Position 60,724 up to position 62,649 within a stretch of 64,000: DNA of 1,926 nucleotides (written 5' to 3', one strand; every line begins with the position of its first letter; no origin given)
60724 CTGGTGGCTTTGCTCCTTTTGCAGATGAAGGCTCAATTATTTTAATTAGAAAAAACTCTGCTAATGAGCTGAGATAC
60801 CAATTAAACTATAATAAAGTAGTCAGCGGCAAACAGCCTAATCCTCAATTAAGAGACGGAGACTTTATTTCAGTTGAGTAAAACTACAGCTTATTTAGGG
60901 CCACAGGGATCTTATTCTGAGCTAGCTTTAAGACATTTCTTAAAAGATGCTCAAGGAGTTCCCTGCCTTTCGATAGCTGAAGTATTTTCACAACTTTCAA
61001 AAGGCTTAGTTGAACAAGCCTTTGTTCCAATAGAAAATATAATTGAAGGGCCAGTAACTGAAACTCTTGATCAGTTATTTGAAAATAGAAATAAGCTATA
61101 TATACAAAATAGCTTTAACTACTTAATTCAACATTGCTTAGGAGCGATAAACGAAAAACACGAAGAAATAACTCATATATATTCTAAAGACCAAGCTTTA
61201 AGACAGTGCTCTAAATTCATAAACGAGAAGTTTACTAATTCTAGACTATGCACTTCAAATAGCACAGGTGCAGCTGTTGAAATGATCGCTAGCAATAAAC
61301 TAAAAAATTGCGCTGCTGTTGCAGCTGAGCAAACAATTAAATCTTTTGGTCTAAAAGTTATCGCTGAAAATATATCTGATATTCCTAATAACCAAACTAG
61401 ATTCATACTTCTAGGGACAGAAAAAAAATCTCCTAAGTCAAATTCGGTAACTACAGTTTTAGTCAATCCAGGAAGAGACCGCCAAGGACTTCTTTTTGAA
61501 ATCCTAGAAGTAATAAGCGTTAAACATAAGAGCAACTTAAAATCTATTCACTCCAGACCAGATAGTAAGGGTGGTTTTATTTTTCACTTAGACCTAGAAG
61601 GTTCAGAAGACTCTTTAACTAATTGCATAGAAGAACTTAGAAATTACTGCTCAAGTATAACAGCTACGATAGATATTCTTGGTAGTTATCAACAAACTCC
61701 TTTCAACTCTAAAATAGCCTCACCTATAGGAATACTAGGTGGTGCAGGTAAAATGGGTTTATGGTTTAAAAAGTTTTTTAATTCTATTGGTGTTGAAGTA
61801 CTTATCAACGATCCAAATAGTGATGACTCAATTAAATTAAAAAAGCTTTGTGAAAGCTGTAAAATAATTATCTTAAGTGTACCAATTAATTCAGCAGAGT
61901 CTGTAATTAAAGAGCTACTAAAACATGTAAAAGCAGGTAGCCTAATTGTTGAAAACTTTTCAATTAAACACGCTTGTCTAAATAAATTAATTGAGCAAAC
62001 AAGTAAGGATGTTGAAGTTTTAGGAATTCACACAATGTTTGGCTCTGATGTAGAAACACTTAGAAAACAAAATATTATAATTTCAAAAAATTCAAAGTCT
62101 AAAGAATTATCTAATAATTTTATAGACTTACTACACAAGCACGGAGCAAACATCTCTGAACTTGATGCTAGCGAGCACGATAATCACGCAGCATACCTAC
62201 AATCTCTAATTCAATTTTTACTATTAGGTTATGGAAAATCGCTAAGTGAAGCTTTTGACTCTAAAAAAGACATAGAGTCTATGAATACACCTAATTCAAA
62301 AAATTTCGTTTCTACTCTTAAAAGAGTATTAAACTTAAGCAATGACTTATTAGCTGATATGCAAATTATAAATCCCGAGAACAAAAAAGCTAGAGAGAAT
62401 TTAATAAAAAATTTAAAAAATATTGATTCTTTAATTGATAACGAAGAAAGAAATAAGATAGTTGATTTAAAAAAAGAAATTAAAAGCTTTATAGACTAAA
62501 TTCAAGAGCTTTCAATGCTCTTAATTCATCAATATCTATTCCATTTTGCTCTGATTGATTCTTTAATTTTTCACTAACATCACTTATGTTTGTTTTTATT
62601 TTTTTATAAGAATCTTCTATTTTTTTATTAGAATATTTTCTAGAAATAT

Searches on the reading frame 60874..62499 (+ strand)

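Call 20: search_protein_families(library=pfam, proteins=[window:60874-62499:+], max_evalue=0.001)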
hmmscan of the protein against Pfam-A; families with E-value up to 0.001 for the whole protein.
window:60874-62499:+ (541 aa): 4 families
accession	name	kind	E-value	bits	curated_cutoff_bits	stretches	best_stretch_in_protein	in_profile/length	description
PF00800.23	PDT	-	1.8e-52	178.2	25.2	1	6-184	2-180/181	Prephenate dehydratase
PF02153.23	PDH_N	-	8.3e-10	38.8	26.5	1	325-426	42-151/154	Prephenate dehydrogenase, nucleotide-binding domain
PF20463.3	PDH_C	-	2.9e-05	24.8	22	1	432-531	2-98/102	Prephenate dehydrogenase, dimerization domain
PF13291.12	ACT_4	-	0.00026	22.1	27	0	200-242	13-55/80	ACT domain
